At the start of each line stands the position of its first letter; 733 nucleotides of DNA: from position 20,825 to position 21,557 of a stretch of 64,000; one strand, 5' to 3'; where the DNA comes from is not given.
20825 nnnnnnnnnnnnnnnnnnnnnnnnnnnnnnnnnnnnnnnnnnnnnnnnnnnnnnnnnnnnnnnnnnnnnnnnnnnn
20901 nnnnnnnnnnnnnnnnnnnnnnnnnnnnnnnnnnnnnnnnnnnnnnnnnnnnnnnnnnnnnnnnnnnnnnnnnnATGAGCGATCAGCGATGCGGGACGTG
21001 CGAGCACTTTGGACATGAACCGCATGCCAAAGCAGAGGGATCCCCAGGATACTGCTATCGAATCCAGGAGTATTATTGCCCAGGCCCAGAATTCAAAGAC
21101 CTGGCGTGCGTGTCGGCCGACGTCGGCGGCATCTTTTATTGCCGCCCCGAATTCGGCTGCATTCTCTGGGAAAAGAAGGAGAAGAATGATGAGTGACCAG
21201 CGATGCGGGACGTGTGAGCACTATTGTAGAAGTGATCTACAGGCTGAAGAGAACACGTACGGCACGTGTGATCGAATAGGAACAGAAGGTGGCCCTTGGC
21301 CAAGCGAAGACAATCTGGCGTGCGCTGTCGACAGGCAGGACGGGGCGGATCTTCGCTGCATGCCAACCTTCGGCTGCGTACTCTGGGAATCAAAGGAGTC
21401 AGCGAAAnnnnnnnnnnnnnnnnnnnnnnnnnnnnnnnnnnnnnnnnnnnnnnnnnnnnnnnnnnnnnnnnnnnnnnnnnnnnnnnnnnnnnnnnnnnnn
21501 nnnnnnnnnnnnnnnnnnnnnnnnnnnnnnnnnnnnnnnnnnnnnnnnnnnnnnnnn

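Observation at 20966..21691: Tandem triplication of overlapping small Cys-rich genes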

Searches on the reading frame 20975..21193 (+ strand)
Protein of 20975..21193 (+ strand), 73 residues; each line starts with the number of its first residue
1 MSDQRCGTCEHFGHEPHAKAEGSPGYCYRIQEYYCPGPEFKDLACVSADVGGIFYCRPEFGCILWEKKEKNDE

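Call 4: search_protein_families(library=pfam, proteins=[window:20975-21193:+], max_evalue=10)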
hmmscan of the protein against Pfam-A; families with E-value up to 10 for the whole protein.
window:20975-21193:+ (73 aa): 0 families

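Call 5: search_protein_families(library=phrogs, proteins=[window:20975-21193:+], max_evalue=10)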
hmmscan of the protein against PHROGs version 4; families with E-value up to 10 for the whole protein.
window:20975-21193:+ (73 aa): 0 families

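Call 8: find_homologous_proteins(query=A1, max_evalue=0.01)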
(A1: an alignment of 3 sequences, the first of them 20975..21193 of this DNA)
Query A1 (3 sequences) (73 aa, profile of the alignment): 13 proteins with E <= 0.01 among 27 candidates.
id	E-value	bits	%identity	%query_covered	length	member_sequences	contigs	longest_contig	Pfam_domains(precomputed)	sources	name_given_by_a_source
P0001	4.9e-33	131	33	99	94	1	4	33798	-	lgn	-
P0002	7.5e-31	124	81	100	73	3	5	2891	-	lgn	-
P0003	3.7e-20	90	31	93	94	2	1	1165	-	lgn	-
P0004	1.6e-17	81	29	99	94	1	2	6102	-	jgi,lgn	jgi:hypothetical protein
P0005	2.5e-17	81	31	90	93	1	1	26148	-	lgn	-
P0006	5.0e-17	80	40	97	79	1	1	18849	-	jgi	jgi:hypothetical protein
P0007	7.5e-10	57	34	95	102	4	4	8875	-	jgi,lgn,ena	-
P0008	2.5e-9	55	29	97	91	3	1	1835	-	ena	-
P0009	1.2e-8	53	29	97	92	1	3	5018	-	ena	-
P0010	8.7e-8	50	32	89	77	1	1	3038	-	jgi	jgi:hypothetical protein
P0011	4.8e-7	48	32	93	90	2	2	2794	-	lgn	-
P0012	1.1e-6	47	28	90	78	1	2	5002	-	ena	-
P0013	3.0e-3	36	29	90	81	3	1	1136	-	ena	-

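Call 11: find_encoding_contigs(protein=P0005, flank=10000, max_places=4)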
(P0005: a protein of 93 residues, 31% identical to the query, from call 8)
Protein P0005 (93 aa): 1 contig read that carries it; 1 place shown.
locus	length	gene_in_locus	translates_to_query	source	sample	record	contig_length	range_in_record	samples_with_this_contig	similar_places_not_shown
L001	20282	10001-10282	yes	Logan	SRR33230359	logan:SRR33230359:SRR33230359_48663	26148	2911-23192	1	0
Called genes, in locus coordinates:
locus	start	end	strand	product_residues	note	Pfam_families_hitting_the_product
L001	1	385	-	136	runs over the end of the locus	-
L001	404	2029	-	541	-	PF11367:Tail_completion_gp17 (weak)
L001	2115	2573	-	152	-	-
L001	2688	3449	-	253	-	-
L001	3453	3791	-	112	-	-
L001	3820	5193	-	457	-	PF24163:HCP (faint)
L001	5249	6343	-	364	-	-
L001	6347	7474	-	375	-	-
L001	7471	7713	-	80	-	-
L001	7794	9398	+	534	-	PF05175:MTS (weak), PF07021:MetW (weak), PF13489:Methyltransf_23, PF08241:Methyltransf_11, PF08242:Methyltransf_12, PF13649:Methyltransf_25, PF13847:Methyltransf_31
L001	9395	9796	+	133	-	-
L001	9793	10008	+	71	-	-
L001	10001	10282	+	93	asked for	-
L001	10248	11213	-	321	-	PF00535:Glycos_transf_2 (weak)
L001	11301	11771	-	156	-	-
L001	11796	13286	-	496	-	PF05065:Phage_capsid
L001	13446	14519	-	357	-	PF05065:Phage_capsid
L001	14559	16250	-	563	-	-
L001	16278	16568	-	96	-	-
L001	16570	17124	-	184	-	-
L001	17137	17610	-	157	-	-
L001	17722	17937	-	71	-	-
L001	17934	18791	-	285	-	-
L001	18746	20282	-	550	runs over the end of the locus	PF04860:Phage_portal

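Call 12: find_encoding_contigs(protein=P0006, flank=10000, max_places=4)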
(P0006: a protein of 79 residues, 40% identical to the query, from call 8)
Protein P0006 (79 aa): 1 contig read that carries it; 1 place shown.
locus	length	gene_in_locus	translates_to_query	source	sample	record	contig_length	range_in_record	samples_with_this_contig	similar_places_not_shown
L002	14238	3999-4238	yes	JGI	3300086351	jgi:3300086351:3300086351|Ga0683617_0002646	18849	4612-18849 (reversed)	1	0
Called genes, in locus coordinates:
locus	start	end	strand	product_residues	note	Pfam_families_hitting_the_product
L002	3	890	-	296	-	?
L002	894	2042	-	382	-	-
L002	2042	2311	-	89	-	-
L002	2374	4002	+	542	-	PF13489:Methyltransf_23, PF08241:Methyltransf_11, PF08242:Methyltransf_12, PF13649:Methyltransf_25, PF13847:Methyltransf_31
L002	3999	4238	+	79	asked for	-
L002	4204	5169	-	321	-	PF00535:Glycos_transf_2 (faint)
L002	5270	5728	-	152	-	-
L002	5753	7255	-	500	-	PF05065:Phage_capsid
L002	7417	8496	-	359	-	PF05065:Phage_capsid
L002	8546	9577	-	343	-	-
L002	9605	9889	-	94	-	-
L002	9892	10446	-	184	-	-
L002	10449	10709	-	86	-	-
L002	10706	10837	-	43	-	-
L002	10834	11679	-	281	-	-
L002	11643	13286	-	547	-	PF04860:Phage_portal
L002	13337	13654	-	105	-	PF24729:Acb2_Tad1_hairpin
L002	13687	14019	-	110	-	-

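Call 15: find_encoding_contigs(protein=P0007, flank=10000, max_places=4)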
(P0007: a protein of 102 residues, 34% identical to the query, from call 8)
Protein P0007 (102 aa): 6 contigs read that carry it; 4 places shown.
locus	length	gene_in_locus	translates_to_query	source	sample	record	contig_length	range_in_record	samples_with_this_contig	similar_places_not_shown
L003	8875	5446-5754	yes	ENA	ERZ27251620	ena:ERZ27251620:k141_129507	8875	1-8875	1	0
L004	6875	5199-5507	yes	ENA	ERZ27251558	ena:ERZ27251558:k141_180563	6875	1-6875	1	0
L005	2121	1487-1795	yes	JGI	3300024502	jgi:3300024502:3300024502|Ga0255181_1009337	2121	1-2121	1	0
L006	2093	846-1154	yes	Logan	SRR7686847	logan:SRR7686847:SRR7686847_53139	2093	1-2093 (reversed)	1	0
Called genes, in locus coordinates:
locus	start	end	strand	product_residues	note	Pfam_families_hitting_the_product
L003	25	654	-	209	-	PF03837:RecT (weak)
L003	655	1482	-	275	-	PF12684:DUF3799, PF12705:PDDEXK_1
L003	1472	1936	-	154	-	-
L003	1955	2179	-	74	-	-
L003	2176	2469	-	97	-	PF02599:CsrA (weak)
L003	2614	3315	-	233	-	-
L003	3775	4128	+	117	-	-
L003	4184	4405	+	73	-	-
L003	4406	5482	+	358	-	PF00712:DNA_pol3_beta, PF02767:DNA_pol3_beta_2, PF02768:DNA_pol3_beta_3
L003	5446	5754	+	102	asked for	-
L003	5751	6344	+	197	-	-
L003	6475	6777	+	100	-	-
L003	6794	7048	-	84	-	-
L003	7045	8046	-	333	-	PF00149:Metallophos (weak)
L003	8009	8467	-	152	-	PF04777:Evr1_Alr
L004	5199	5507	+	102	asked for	-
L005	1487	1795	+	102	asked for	-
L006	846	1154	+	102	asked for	-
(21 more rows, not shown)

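Call 16: find_encoding_contigs(protein=P0004, flank=10000, max_places=4)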
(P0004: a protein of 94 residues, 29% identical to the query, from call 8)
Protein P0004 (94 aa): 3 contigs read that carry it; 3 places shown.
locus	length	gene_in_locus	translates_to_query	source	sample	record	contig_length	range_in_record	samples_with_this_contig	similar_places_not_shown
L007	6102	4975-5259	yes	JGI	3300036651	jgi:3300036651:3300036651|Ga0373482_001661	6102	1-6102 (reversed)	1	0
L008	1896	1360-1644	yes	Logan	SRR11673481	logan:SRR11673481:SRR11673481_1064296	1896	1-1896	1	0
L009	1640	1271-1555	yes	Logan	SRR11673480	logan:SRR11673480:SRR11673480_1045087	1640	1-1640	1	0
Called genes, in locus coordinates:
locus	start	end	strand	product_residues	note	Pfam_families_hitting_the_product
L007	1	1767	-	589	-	?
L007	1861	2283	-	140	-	-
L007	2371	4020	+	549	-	PF13489:Methyltransf_23, PF05175:MTS (weak), PF07021:MetW (weak), PF08241:Methyltransf_11, PF08242:Methyltransf_12, PF13649:Methyltransf_25, PF13847:Methyltransf_31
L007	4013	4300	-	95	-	PF00166:Cpn10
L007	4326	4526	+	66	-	-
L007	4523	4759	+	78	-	-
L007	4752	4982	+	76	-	-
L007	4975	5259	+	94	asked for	-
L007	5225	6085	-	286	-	-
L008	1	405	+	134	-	?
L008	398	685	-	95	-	PF00166:Cpn10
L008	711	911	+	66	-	-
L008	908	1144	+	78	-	-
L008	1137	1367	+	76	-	-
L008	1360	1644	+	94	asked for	-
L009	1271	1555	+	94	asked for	-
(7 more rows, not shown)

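Call 41: find_encoding_contigs(protein=P0002, flank=5000, max_places=5)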
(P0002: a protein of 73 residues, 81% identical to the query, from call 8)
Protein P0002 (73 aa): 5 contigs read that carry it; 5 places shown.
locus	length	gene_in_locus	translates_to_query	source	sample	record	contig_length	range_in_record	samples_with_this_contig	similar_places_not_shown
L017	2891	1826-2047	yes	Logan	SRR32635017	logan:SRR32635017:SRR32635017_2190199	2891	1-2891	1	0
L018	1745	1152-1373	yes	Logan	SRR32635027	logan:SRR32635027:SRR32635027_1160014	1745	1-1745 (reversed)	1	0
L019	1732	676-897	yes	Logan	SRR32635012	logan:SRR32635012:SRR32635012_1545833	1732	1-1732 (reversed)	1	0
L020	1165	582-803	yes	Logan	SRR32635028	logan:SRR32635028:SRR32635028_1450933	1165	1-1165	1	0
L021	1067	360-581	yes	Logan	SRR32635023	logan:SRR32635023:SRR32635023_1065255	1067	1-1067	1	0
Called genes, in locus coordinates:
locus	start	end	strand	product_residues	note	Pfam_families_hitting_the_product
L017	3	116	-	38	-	?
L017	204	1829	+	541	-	PF05175:MTS (weak), PF07021:MetW (weak), PF13489:Methyltransf_23, PF08241:Methyltransf_11, PF08242:Methyltransf_12, PF13649:Methyltransf_25, PF13847:Methyltransf_31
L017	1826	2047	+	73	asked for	-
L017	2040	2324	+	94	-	-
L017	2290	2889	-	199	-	?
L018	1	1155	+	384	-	?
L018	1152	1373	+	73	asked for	-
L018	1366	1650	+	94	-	-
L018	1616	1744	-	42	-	?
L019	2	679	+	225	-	?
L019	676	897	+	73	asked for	-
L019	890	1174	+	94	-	-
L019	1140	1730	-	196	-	?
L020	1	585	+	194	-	?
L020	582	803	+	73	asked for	-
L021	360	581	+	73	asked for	-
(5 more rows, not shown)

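Call 42: find_encoding_contigs(protein=P0001, flank=10000, max_places=5)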
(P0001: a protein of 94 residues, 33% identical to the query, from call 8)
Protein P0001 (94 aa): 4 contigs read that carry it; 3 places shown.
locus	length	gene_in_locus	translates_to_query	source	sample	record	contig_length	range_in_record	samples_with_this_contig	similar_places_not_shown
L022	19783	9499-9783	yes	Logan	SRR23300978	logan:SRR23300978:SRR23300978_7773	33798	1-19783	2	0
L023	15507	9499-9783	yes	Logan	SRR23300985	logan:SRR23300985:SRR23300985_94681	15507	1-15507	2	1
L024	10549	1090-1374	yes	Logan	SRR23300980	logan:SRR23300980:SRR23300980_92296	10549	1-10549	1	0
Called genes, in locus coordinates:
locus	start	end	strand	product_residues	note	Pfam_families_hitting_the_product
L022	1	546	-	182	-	?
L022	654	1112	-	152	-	-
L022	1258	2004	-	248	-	-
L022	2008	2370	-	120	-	-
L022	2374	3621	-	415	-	-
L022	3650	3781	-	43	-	-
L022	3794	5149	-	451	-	-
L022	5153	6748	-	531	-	-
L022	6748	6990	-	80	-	-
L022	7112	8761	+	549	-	PF07021:MetW (weak), PF13489:Methyltransf_23, PF08241:Methyltransf_11, PF08242:Methyltransf_12, PF13649:Methyltransf_25, PF13847:Methyltransf_31 (weak)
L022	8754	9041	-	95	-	PF00166:Cpn10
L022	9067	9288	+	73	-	-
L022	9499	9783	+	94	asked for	-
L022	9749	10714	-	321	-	PF00535:Glycos_transf_2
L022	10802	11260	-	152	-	-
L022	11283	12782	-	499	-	PF05065:Phage_capsid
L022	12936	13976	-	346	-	PF05065:Phage_capsid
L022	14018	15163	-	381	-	-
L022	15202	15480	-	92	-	-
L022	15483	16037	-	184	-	-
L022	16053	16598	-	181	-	-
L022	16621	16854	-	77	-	-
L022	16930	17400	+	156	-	-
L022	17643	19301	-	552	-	PF04860:Phage_portal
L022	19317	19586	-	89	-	-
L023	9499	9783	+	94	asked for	-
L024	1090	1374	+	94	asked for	-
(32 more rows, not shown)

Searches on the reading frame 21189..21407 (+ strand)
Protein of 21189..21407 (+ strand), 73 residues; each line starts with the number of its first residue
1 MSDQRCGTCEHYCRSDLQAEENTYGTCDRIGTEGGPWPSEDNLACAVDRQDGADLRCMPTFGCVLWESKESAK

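Call 4: search_protein_families(library=pfam, proteins=[window:21189-21407:+], max_evalue=10)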
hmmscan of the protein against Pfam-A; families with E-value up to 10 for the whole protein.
window:21189-21407:+ (73 aa): 1 family
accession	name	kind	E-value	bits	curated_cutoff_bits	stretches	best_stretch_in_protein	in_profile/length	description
PF18524.6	HPIP_like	-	0.1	12.8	28.1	1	5-44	2-35/40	High potential iron-sulfur protein like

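Call 5: search_protein_families(library=phrogs, proteins=[window:21189-21407:+], max_evalue=10)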
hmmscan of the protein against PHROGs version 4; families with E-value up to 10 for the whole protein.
window:21189-21407:+ (73 aa): 0 families

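Call 38: search_solved_structures(query=window:21189-21407:+, max_evalue=10, show_alignments=3)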
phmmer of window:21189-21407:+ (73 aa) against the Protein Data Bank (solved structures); distinct sequences matched with E-value up to 10: 2.
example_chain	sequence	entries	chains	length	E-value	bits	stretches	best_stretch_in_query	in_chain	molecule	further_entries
2klb_A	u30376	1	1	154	0.26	15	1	19-43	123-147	Putative diflavin flavoprotein A 3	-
3fni_A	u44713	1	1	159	0.27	14.9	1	19-43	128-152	Putative diflavin flavoprotein A 3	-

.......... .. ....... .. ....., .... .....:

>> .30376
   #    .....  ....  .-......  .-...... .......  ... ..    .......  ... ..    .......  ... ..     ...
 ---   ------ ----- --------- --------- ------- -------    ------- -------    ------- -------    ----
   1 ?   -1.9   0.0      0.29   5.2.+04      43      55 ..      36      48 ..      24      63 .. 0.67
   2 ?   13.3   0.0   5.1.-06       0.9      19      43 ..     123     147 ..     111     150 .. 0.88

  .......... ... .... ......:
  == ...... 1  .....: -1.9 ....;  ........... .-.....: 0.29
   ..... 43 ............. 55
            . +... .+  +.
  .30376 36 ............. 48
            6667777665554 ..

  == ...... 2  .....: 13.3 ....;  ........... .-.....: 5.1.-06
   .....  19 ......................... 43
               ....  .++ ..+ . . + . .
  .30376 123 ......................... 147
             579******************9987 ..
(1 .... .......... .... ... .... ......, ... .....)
